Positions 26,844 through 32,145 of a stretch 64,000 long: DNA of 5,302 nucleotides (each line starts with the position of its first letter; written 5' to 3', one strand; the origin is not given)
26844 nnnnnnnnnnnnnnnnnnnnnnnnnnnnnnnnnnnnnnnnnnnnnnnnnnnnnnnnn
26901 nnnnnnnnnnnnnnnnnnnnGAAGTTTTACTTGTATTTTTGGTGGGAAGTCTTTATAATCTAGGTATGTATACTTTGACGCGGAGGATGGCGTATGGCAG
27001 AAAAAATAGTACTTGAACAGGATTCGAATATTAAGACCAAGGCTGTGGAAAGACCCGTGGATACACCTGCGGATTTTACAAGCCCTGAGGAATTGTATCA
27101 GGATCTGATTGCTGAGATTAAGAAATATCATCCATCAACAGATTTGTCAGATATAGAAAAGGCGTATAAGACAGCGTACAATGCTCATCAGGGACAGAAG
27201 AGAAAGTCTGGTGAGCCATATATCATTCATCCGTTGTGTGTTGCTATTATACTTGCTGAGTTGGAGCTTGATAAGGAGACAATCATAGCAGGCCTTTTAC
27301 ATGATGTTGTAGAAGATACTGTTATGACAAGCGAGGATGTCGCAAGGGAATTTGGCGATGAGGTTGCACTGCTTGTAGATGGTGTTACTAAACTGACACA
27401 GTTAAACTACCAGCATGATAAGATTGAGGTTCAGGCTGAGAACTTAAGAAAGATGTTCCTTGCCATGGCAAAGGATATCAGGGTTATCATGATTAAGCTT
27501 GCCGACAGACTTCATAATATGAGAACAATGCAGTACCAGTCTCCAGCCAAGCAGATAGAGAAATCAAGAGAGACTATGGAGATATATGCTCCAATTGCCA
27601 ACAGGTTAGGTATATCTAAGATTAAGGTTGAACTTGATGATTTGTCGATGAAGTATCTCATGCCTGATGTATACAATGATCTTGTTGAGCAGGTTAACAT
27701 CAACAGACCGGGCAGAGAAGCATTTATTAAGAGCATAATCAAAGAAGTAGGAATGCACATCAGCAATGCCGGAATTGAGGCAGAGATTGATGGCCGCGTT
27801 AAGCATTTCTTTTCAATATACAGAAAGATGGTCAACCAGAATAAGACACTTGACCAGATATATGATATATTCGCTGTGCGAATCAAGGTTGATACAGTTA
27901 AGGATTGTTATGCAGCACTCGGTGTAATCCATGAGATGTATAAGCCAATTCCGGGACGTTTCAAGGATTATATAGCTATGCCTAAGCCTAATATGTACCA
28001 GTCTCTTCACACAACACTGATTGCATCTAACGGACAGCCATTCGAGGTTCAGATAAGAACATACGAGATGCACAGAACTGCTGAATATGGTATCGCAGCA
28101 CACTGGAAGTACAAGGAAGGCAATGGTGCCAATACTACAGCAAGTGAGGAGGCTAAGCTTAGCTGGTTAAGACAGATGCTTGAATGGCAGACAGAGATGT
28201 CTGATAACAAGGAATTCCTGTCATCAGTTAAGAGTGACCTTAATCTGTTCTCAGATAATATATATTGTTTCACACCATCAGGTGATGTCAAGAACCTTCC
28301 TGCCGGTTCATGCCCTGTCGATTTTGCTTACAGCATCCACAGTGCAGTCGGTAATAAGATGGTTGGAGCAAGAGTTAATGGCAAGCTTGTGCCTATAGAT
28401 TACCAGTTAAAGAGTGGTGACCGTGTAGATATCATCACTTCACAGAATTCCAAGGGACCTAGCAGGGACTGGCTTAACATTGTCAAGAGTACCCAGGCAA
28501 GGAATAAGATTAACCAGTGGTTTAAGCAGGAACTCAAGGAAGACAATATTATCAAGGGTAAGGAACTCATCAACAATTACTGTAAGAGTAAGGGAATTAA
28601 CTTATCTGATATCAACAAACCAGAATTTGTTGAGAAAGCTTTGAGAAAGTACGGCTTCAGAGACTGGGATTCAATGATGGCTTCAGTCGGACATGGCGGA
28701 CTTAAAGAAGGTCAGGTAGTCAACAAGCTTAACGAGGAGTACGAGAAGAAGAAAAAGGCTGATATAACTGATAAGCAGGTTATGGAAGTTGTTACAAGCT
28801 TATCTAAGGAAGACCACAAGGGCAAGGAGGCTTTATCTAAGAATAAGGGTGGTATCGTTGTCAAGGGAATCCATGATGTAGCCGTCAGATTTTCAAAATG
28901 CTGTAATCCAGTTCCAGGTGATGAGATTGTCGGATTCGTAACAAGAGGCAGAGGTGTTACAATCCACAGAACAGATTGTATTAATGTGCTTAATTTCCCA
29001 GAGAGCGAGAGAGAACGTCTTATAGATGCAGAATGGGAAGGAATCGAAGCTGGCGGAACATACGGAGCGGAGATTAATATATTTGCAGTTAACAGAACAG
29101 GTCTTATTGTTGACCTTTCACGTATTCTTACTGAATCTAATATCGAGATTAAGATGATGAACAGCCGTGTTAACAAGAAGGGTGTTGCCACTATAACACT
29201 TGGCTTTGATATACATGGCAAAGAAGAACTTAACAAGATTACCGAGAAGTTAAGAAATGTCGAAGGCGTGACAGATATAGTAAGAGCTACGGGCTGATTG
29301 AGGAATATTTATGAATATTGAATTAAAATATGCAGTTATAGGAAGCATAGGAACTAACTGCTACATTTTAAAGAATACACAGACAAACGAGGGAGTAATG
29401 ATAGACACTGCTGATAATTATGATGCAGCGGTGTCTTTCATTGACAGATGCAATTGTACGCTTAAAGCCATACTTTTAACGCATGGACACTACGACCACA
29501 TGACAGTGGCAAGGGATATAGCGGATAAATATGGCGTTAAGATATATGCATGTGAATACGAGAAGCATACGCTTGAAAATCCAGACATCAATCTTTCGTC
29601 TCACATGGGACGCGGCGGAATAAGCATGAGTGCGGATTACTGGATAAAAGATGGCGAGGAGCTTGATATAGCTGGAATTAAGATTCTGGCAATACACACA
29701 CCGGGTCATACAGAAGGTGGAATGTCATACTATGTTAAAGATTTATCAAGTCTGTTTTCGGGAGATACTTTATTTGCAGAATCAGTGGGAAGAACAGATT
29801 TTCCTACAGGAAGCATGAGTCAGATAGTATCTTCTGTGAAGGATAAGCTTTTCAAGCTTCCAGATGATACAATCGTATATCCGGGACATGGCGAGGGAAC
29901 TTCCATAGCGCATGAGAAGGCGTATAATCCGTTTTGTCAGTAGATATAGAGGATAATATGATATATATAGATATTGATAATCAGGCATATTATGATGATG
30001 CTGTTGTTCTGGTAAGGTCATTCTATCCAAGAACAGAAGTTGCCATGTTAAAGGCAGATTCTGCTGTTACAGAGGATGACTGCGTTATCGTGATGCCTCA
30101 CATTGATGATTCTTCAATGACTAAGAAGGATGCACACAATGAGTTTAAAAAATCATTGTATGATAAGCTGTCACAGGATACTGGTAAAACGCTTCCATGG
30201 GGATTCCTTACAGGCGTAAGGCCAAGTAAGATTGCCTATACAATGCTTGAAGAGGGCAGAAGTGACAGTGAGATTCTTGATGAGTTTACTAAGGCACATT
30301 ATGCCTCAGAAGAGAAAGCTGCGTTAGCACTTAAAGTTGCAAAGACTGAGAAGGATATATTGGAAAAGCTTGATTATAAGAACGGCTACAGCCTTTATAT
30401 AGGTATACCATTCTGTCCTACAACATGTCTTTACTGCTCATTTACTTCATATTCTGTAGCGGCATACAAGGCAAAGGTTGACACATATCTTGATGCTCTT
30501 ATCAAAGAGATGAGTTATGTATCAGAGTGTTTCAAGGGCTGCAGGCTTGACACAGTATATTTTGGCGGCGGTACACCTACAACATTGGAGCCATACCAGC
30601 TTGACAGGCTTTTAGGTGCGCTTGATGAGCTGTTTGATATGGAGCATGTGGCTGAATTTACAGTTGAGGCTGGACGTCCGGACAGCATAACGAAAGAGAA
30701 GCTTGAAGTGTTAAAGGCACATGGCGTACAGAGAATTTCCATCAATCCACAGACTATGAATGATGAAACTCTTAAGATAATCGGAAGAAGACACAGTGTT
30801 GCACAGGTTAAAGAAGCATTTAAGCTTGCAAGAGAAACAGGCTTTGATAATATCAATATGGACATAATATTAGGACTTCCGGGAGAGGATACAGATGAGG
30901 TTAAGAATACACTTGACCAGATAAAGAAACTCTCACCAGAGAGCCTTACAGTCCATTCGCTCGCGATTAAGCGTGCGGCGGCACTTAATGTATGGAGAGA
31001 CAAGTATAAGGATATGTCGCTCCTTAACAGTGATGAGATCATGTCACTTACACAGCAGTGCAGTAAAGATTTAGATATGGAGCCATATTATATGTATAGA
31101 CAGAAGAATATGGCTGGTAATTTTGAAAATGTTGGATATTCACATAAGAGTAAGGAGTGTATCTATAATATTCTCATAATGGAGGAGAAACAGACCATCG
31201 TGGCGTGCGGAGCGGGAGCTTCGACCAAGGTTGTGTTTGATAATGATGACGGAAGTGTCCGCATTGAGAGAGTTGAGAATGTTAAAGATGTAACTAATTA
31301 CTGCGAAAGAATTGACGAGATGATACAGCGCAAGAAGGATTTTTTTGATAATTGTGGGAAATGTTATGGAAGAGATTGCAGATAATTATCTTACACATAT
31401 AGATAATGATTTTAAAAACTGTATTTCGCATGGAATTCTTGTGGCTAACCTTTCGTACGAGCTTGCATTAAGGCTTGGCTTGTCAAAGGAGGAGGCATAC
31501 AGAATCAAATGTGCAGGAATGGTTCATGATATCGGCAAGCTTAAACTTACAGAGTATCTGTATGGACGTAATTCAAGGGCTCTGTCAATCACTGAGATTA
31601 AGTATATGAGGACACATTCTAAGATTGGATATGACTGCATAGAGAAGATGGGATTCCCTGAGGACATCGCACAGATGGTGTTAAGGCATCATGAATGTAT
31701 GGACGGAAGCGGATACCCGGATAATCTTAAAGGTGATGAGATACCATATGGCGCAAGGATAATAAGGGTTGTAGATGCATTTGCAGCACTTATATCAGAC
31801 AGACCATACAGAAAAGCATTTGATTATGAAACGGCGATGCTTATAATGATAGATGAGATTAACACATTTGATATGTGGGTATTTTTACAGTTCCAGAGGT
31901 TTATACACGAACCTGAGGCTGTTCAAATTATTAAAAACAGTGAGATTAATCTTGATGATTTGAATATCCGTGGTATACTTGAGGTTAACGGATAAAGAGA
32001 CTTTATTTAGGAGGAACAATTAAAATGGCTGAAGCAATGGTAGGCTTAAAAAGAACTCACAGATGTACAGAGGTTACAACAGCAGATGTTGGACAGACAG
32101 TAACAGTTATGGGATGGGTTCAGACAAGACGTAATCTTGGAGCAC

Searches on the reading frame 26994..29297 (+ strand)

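Call 7: search_protein_families(library=pfam, proteins=[window:26994-29297:+])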
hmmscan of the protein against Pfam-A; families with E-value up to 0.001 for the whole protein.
window:26994-29297:+ (767 aa): 7 families
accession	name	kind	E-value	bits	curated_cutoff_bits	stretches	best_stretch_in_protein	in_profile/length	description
PF13328.12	HD_4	-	1.2e-52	178.2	27.2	1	57-207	1-155/156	HD domain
PF04607.23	RelA_SpoT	-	4.4e-43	146.6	27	1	267-377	1-112/113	Region found in RelA / SpoT proteins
PF02824.27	TGS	-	1.1e-21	77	22.2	1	423-482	1-60/60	TGS domain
PF19296.4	RelA_AH_RIS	-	1e-15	58.7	23.8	1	495-668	2-178/185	RelA/SpoT, AH and RIS domains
PF13291.12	ACT_4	-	2.4e-15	57.4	27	1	688-764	3-80/80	ACT domain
PF01966.28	HD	-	2.8e-11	44.2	22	1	76-176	1-116/116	HD domain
PF01842.31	ACT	-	3.9e-08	33.3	27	1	694-757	3-65/66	ACT domain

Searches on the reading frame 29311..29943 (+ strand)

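Call 7: search_protein_families(library=pfam, proteins=[window:29311-29943:+])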
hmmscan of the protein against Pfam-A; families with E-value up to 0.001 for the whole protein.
window:29311-29943:+ (210 aa): 3 families
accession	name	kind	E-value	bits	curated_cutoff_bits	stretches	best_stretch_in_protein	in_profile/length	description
PF00753.33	Lactamase_B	-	1.7e-29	103.6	22.7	1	14-193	5-196/196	Metallo-beta-lactamase superfamily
PF12706.13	Lactamase_B_2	-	0.00028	21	27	1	51-82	31-64/200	Beta-lactamase superfamily domain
PF14597.12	Lactamase_B_5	-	0.00062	19.7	28.4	0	61-161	64-145/199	Metallo-beta-lactamase superfamily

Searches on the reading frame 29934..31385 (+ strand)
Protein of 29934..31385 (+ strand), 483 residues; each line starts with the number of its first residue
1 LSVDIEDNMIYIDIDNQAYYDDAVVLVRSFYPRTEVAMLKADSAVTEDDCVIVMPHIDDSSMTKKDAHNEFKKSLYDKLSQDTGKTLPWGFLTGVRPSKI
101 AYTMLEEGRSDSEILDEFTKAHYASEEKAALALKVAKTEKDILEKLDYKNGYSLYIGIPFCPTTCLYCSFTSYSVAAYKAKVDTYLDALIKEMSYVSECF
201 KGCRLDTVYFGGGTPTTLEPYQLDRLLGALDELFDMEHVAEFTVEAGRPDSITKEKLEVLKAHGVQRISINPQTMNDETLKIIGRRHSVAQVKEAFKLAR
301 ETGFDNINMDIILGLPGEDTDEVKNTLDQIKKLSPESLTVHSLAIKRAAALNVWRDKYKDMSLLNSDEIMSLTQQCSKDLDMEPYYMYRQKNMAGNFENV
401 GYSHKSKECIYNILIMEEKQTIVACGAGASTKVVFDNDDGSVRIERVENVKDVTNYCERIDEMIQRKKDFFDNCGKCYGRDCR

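Call 7: search_protein_families(library=pfam, proteins=[window:29934-31385:+])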
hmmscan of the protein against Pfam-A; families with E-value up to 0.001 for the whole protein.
window:29934-31385:+ (483 aa): 1 family
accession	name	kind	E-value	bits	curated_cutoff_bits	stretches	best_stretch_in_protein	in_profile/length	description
PF04055.27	Radical_SAM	-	5e-28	98.8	29.5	1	157-329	3-165/166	Radical SAM superfamily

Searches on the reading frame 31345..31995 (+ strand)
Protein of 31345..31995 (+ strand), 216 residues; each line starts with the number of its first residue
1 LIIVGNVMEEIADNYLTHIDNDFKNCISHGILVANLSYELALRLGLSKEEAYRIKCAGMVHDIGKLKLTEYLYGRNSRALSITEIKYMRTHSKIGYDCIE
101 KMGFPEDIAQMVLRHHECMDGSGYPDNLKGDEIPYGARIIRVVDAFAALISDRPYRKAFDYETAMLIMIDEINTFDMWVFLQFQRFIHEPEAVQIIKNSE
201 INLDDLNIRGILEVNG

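Call 8: search_protein_families(library=pfam, proteins=[window:31345-31995:+])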
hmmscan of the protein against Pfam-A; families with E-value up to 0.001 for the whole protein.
window:31345-31995:+ (216 aa): 3 families
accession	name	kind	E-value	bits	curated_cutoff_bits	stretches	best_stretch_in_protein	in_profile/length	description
PF13487.12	HD_5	-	5.1e-33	114.6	27.2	1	11-177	6-168/170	HD domain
PF01966.28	HD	-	9.7e-15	55.3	22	1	28-148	3-115/116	HD domain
PF08668.18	HDOD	-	8.6e-08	32.3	22.9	1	14-117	84-195/196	HDOD domain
